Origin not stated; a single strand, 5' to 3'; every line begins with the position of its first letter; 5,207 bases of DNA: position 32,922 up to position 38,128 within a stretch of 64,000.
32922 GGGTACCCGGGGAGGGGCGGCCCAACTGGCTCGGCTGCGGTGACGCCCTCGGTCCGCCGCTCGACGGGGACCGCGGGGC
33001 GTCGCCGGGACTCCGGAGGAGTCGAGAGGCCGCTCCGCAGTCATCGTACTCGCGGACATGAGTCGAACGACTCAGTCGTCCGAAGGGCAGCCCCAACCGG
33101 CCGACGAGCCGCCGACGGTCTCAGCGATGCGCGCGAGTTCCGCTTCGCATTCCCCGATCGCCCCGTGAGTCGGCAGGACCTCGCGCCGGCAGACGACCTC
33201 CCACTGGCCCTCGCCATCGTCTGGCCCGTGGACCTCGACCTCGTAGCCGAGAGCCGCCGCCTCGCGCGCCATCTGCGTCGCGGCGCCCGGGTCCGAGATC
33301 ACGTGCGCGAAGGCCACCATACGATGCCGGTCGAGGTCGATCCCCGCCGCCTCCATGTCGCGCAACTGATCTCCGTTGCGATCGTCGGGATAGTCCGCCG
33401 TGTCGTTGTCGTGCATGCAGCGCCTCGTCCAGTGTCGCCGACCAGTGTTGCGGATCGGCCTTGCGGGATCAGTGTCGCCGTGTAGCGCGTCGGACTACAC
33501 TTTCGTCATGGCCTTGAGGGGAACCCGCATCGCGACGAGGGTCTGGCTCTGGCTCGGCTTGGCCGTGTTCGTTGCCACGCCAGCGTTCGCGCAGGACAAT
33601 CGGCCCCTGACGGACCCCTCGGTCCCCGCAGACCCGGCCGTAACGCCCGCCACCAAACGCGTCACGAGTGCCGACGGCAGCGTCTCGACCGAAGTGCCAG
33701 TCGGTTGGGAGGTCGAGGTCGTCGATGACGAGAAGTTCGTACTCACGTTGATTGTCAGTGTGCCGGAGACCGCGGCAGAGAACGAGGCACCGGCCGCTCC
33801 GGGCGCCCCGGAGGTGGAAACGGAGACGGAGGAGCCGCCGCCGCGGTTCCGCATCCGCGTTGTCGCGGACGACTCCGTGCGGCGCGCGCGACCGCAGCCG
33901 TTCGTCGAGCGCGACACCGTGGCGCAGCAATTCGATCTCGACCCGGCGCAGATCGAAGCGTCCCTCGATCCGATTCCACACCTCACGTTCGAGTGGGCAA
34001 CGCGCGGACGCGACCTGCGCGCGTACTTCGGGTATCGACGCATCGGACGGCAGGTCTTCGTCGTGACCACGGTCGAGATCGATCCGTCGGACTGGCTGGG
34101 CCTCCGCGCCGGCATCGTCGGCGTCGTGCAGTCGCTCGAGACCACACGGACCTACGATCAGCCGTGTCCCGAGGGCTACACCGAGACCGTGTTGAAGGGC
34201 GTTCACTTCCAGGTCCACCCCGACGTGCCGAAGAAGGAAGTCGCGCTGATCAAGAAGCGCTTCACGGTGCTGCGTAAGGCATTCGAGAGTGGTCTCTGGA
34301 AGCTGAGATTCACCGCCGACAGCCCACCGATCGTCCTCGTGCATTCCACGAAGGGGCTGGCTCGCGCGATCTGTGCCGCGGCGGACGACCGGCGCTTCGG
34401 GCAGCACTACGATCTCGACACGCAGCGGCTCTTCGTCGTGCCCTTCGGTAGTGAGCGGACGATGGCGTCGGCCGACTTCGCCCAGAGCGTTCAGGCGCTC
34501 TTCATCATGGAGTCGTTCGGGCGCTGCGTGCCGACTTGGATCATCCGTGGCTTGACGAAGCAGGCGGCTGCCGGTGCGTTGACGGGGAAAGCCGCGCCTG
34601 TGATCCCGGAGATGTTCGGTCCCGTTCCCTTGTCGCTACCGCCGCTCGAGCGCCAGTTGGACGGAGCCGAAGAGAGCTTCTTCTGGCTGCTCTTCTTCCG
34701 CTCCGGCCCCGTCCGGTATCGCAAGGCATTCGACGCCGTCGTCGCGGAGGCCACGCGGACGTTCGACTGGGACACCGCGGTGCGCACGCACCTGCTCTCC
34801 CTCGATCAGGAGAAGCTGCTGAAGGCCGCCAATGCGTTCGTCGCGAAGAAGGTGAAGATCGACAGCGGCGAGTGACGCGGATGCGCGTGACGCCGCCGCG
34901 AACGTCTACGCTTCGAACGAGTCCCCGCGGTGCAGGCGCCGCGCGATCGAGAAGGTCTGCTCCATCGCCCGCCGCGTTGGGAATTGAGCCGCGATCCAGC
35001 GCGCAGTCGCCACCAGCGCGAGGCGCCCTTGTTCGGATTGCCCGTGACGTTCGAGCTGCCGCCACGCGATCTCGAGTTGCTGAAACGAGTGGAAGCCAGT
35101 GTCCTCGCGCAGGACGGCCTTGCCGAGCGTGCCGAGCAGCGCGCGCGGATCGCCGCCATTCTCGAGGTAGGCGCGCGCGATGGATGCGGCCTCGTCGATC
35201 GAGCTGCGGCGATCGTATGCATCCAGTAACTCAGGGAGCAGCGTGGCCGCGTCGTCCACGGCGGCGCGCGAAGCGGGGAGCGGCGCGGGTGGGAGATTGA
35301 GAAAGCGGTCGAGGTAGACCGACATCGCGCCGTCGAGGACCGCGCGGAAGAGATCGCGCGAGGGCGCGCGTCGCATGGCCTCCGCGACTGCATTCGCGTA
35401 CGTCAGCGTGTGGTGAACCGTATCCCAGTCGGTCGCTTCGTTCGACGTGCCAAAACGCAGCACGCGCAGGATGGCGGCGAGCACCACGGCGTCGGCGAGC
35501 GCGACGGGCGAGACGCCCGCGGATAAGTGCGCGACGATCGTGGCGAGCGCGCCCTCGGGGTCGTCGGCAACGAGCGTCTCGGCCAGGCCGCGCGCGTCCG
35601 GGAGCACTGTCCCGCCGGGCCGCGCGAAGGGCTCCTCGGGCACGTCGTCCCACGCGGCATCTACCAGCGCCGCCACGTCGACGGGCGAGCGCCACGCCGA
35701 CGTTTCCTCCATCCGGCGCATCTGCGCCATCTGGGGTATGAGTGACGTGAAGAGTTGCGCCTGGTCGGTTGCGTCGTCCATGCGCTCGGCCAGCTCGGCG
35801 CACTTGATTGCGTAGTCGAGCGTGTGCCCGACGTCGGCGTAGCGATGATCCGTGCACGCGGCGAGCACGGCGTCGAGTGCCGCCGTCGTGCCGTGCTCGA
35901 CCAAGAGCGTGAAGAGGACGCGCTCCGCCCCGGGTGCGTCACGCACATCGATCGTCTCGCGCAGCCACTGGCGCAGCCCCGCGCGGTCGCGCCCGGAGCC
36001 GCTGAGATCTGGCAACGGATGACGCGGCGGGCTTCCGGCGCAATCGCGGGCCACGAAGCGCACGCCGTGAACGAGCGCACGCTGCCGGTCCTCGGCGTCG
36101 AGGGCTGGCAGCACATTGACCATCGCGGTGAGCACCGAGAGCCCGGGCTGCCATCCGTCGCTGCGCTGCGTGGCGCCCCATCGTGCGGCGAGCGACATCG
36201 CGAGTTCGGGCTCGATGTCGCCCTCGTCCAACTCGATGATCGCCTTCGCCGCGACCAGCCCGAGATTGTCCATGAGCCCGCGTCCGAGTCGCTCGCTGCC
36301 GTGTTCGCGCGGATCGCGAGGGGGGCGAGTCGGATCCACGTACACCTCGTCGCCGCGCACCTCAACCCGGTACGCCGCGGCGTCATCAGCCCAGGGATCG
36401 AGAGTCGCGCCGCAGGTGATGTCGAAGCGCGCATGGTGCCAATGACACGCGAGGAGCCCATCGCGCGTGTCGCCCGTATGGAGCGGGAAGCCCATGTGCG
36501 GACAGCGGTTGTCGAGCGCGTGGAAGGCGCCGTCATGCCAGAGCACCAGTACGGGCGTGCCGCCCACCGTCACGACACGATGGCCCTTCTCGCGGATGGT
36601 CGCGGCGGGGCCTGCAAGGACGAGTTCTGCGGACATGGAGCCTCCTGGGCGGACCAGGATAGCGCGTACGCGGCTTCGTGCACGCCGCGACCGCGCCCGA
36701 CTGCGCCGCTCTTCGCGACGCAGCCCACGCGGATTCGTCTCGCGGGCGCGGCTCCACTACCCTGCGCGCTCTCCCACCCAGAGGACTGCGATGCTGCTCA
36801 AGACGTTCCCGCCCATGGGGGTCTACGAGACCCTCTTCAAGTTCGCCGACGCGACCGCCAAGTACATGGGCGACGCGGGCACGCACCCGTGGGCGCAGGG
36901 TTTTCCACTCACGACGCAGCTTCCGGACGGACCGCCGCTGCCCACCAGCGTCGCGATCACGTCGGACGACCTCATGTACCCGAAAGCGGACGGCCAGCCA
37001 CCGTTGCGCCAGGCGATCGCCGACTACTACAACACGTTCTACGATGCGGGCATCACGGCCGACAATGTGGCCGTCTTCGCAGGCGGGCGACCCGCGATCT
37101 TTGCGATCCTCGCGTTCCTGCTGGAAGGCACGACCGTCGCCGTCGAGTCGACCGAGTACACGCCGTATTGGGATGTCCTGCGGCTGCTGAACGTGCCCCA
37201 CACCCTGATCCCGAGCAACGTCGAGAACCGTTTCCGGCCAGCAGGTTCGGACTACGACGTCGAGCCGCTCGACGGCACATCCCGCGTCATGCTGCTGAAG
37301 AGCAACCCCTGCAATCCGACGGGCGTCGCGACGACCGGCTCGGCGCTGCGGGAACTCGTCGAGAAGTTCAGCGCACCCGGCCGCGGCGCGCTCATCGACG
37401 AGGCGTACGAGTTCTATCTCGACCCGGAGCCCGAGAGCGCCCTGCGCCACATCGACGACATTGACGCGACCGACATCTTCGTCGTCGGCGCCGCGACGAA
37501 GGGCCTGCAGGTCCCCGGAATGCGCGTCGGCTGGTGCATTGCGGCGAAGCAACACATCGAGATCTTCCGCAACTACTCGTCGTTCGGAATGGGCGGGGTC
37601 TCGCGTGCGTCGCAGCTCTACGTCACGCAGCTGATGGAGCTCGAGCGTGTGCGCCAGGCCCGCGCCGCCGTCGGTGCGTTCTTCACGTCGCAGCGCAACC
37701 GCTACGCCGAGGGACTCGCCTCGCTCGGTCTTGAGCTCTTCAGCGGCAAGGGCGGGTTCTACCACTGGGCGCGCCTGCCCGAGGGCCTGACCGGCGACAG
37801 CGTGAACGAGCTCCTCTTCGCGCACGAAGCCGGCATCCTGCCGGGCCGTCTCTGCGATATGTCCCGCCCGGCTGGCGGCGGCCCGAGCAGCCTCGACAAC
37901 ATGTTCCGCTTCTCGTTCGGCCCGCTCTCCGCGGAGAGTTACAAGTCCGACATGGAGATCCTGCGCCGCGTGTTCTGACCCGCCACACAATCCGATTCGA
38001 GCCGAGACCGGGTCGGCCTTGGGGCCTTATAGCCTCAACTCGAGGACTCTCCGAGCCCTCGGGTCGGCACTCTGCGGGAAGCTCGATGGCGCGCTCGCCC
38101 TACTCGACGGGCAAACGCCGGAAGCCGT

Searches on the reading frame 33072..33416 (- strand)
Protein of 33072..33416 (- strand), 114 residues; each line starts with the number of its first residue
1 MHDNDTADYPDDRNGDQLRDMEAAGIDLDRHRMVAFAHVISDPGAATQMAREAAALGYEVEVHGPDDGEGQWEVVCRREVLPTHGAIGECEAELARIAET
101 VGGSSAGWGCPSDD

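Call 37: search_protein_families(library=pfam, proteins=[window:33072-33416:-], max_evalue=0.001)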
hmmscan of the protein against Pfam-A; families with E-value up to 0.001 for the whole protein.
window:33072-33416:- (114 aa): 1 family
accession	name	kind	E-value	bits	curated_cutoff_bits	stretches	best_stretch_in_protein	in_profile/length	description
PF06877.16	RraB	-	1.3e-19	71.1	23.3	1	12-110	2-102/102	Regulator of ribonuclease activity B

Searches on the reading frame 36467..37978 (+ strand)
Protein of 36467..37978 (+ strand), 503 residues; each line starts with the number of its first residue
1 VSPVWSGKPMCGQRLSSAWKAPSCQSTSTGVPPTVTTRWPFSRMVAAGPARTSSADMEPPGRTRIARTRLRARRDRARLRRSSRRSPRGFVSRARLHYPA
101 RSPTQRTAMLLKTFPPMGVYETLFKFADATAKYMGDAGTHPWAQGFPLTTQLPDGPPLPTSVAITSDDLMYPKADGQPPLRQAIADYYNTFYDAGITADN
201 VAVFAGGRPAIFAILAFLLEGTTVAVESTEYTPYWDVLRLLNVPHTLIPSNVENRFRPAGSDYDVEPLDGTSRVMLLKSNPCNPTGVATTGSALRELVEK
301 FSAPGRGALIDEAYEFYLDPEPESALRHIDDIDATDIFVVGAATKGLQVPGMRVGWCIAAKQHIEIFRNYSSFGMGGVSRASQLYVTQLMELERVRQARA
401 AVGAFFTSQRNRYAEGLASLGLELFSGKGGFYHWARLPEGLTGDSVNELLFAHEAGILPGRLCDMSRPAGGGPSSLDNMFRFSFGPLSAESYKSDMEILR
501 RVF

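Call 37: search_protein_families(library=pfam, proteins=[window:36467-37978:+], max_evalue=0.001)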
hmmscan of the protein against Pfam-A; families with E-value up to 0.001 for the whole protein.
window:36467-37978:+ (503 aa): 1 family
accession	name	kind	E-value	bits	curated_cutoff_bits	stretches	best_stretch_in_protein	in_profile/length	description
PF00155.27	Aminotran_1_2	-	2.2e-25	90.1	19.7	1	166-440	33-313/361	Aminotransferase class I and II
